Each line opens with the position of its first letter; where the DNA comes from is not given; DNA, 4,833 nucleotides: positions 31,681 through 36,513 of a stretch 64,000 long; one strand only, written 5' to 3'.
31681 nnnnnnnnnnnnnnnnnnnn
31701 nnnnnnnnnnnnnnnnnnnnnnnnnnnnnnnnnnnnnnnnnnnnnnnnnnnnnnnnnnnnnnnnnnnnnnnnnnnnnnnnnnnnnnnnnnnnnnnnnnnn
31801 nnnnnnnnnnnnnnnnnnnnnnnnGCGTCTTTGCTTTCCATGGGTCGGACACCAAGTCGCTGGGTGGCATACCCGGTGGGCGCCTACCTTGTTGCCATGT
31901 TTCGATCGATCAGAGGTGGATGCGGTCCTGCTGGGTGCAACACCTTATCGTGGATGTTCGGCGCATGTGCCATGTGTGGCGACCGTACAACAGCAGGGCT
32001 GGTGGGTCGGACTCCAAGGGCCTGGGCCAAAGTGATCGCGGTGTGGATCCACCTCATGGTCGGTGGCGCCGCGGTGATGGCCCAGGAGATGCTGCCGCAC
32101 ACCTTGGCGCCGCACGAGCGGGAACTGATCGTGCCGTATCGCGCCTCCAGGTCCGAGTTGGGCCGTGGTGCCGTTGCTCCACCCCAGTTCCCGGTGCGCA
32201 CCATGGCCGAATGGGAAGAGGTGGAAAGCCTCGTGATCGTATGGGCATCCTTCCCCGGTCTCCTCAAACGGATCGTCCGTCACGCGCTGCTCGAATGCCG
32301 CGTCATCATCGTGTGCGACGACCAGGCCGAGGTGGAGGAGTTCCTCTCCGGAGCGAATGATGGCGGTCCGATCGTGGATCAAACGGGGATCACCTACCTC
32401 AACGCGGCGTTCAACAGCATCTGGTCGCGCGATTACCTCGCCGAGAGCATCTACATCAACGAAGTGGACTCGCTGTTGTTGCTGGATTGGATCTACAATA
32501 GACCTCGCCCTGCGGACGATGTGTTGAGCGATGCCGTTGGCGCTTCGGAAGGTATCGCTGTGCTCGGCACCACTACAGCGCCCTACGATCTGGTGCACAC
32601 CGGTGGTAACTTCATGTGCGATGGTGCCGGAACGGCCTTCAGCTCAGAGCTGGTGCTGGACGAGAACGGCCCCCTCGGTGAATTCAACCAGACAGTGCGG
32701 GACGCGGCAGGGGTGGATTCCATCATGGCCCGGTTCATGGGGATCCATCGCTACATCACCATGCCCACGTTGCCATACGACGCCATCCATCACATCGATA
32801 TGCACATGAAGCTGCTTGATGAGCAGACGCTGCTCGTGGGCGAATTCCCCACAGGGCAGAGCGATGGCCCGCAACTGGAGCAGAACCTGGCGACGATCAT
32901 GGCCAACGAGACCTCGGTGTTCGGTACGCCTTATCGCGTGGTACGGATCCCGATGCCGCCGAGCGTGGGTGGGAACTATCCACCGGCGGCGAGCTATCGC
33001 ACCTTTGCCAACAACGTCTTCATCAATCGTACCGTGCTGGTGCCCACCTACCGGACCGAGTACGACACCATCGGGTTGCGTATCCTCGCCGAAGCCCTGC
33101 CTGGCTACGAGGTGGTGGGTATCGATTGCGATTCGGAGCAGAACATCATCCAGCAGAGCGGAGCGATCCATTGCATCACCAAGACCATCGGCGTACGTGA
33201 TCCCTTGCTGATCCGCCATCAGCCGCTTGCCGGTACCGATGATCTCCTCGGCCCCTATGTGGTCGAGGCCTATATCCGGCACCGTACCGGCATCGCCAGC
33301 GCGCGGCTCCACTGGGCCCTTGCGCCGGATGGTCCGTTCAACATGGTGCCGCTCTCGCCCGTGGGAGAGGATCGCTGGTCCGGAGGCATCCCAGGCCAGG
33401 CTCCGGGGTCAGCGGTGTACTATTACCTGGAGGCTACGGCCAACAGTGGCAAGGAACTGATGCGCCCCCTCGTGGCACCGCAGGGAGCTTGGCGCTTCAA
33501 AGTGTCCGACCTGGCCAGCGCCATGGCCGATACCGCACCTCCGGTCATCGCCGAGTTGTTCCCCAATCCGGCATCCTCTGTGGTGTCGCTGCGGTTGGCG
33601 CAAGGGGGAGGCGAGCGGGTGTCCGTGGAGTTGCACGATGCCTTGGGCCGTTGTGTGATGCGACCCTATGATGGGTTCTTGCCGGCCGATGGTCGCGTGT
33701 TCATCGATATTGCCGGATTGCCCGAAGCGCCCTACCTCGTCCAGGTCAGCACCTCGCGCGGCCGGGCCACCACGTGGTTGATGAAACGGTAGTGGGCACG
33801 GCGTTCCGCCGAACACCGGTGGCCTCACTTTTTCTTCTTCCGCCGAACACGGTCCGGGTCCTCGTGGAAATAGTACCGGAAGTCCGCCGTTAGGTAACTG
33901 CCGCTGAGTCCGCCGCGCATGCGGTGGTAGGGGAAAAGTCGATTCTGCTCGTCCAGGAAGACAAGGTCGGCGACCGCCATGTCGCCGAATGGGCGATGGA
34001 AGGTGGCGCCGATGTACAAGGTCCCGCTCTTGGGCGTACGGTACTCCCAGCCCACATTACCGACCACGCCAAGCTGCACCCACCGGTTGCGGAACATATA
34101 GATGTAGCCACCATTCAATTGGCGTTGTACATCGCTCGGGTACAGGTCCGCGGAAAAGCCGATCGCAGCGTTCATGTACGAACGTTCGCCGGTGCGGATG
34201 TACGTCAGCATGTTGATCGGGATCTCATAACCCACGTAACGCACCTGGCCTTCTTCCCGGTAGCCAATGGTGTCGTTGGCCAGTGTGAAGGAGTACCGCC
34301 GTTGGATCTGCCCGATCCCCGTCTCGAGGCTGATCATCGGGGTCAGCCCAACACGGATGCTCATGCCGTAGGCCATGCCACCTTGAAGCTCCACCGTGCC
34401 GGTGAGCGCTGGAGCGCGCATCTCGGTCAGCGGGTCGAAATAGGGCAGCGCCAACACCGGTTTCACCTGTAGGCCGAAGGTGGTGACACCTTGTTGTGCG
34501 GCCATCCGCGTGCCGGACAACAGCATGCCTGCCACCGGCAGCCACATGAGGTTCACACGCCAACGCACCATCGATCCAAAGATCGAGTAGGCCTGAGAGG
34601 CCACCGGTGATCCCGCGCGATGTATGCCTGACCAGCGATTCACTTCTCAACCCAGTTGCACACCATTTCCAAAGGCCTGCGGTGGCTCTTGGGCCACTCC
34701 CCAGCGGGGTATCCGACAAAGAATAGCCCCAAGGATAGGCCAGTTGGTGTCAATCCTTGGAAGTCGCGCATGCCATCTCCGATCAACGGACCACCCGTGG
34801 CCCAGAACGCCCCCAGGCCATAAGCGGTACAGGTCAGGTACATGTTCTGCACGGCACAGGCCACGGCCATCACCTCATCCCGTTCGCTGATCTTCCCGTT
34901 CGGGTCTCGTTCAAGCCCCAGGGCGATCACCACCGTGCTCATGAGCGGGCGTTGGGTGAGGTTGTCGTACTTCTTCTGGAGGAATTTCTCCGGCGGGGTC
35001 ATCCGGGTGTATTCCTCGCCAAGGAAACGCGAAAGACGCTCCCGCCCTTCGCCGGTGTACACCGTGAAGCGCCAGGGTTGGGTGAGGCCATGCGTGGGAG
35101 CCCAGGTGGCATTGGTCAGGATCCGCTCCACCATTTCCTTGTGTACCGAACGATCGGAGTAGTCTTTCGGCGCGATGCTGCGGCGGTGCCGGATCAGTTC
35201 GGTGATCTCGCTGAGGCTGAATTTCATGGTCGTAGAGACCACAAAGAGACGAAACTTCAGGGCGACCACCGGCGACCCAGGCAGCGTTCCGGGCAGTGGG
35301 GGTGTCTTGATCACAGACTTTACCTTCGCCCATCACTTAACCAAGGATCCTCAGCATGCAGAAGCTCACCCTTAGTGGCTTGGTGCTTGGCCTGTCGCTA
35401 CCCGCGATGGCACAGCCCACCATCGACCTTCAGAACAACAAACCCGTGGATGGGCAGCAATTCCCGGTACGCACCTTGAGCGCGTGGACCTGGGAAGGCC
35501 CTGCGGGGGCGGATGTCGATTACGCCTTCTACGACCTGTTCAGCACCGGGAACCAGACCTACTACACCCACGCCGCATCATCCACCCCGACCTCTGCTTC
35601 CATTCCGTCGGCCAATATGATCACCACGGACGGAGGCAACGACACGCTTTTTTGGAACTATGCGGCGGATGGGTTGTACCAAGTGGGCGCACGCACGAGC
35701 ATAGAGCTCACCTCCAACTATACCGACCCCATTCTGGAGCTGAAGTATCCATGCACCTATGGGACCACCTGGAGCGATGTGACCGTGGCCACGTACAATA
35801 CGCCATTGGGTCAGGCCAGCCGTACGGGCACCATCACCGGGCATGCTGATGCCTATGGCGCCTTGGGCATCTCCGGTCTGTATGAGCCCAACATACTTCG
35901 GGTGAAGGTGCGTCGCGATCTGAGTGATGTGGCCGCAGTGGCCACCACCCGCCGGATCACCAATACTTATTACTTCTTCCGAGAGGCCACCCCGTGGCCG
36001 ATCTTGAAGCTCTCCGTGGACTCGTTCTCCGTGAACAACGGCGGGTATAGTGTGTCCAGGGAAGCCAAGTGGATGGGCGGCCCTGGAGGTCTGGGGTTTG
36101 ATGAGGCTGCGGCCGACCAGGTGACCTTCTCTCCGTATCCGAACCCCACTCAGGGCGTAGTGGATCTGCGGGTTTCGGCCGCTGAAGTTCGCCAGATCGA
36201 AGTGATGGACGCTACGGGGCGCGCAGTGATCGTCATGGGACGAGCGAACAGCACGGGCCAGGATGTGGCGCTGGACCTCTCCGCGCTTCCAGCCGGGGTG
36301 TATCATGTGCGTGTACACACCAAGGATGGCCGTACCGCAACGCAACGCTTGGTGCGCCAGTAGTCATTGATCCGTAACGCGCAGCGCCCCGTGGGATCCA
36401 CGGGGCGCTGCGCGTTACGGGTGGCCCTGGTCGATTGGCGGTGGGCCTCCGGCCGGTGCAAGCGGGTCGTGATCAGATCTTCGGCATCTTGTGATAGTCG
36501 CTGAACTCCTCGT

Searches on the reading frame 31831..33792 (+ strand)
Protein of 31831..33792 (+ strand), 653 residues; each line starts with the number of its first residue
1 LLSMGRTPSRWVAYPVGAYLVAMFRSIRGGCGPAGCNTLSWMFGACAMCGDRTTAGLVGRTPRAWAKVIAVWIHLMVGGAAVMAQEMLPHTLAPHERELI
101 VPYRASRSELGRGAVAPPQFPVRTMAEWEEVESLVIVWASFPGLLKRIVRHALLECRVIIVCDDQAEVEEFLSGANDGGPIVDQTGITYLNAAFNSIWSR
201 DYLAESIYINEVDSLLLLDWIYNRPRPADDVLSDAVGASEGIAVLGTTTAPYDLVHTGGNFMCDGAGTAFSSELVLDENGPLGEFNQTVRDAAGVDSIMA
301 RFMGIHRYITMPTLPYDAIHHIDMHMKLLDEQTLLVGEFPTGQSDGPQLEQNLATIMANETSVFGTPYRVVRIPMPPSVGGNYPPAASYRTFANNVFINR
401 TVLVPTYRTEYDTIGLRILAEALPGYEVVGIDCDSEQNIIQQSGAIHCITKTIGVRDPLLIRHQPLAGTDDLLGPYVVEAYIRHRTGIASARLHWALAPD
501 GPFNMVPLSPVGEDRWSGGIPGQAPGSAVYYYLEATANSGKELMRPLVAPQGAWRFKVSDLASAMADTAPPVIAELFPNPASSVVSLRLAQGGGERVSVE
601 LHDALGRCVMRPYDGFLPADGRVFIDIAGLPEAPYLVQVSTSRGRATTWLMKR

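Call 78: search_protein_families(library=pfam, proteins=[window:31831-33792:+], max_evalue=0.00001)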
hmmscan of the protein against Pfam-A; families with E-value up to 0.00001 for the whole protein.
window:31831-33792:+ (653 aa): 1 family
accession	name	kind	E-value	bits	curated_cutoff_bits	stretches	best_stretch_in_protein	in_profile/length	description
PF04371.20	PAD_porph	-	8.8e-33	114.3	25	1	126-451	4-318/321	Porphyromonas-type peptidyl-arginine deiminase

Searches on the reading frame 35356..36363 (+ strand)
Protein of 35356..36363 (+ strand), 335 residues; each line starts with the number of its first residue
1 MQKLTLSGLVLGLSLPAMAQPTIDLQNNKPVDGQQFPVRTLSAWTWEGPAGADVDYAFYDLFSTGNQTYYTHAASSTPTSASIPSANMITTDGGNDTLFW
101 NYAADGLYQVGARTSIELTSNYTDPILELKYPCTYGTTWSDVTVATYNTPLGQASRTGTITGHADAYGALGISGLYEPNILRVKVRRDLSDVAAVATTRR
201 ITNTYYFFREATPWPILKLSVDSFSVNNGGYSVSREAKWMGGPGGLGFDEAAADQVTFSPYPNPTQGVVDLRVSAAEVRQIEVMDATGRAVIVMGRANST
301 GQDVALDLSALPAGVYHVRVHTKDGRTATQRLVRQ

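Call 78: search_protein_families(library=pfam, proteins=[window:35356-36363:+], max_evalue=0.00001)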
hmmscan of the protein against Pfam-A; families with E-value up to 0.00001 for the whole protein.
window:35356-36363:+ (335 aa): 1 family
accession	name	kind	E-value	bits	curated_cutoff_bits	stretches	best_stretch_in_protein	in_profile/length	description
PF18962.6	Por_Secre_tail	-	5.7e-11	43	27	1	261-331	2-72/75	Secretion system C-terminal sorting domain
